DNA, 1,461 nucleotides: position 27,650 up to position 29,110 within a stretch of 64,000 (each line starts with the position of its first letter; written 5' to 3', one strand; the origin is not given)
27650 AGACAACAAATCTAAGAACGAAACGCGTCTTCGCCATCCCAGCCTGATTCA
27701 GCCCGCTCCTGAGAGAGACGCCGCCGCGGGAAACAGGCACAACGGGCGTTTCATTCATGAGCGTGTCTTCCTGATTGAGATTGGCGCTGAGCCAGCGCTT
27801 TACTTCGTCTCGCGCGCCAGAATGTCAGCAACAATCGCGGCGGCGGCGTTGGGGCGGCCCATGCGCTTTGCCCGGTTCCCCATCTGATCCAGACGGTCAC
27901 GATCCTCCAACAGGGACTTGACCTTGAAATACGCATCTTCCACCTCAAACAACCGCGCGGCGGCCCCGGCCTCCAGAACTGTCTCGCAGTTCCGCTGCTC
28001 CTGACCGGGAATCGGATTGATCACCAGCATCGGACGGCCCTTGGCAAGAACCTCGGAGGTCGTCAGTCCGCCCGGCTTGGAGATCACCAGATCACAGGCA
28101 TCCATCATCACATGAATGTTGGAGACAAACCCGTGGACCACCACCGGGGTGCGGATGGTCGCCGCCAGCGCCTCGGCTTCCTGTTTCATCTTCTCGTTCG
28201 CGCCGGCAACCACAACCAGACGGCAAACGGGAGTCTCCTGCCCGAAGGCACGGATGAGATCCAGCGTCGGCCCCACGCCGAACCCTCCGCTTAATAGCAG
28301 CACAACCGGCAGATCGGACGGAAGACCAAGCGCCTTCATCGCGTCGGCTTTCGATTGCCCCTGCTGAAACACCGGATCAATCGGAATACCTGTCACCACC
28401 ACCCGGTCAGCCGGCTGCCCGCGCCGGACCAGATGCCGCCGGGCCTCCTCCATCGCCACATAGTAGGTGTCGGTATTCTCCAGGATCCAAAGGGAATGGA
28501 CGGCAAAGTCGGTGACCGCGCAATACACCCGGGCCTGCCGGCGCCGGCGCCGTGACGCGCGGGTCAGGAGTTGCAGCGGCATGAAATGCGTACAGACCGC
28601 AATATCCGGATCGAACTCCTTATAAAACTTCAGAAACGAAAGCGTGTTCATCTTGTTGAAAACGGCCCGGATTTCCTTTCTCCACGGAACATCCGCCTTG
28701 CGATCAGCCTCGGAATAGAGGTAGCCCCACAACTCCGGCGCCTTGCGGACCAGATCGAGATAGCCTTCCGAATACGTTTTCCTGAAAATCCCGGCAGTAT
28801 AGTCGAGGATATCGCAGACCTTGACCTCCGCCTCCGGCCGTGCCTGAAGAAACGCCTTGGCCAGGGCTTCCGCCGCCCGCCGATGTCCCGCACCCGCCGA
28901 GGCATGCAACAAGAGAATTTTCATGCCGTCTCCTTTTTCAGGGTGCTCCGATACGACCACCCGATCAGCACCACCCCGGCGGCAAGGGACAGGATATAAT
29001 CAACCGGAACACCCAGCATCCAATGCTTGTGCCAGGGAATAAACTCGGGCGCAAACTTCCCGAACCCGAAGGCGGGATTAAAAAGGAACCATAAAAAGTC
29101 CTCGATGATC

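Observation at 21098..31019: Ten-gene membrane-lipid remodelling / glycolipid island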

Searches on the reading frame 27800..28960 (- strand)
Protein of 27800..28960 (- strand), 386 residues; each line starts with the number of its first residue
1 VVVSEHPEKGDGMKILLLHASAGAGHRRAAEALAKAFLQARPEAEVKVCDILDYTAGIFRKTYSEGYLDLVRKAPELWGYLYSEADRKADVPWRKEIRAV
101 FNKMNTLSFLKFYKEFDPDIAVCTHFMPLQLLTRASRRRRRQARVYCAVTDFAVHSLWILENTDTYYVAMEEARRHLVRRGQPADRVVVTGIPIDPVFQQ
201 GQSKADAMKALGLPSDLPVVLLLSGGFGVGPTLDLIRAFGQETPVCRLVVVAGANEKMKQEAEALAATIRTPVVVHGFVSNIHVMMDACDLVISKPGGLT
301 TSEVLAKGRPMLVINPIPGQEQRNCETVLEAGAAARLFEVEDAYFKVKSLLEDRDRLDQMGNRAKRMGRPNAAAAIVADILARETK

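Call 5: search_protein_families(library=pfam, proteins=[window:27800-28960:-], max_evalue=0.01)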
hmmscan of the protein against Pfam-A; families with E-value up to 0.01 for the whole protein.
window:27800-28960:- (386 aa): 5 families
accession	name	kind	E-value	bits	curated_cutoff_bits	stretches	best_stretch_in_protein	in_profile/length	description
PF06925.17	MGDG_synth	-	1.1e-28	100.8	25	1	26-194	1-169/169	Monogalactosyldiacylglycerol (MGDG) synthase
PF00534.26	Glycos_transf_1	-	1e-09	38.6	26.4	1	234-366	32-171/172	Glycosyl transferases group 1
PF04101.22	Glyco_tran_28_C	-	9.2e-07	29.5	22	1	248-371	33-154/166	Glycosyltransferase family 28 C-terminal domain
PF02350.25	Epimerase_2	-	2.5e-06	27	30.6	1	164-379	124-345/347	UDP-N-acetylglucosamine 2-epimerase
PF13692.12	Glyco_trans_1_4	-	0.003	18.3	27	1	246-321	34-113/142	Glycosyl transferases group 1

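Call 8: search_protein_families(library=ncbifam, proteins=[window:27800-28960:-], max_evalue=0.01)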
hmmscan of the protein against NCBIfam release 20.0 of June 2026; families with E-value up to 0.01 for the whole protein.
window:27800-28960:- (386 aa): 8 families
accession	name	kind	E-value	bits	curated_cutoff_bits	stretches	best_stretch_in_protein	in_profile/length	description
NF010135.0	PRK13609.1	equivalog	1.4e-62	211.8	500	1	14-383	6-368/388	diglucosyl diacylglycerol synthase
NF010134.0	PRK13608.1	equivalog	3.3e-37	128.5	557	1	117-381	104-366/391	diglucosyl diacylglycerol synthase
TIGR01133.1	murG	equivalog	3.4e-11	42.8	250.25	1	206-378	172-351/353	undecaprenyldiphospho-muramoylpentapeptide beta-N-acetylglucosaminyltransferase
TIGR03590.1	PseG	equivalog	6.9e-06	25.9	153.55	1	196-315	156-268/280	UDP-2,4-diacetamido-2,4,6-trideoxy-beta-L-altropyranose hydrolase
TIGR01426.2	MGT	subfamily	3.6e-05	23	260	1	269-382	274-392/393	macrolide family glycosyltransferase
NF004386.0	PRK05749.1-2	equivalog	5.5e-05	22.1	524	0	303-381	345-423/433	lipid IV(A) 3-deoxy-D-manno-octulosonic acid transferase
TIGR04063.1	stp3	hypoth_equivalog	0.0015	17.5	442.05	1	160-284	155-283/397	TIGR04063 family PEP-CTERM/XrtA system glycosyltransferase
NF009102.0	PRK12446.1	equivalog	0.0049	15.8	339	1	167-335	141-303/352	undecaprenyldiphospho-muramoylpentapeptide beta-N-acetylglucosaminyltransferase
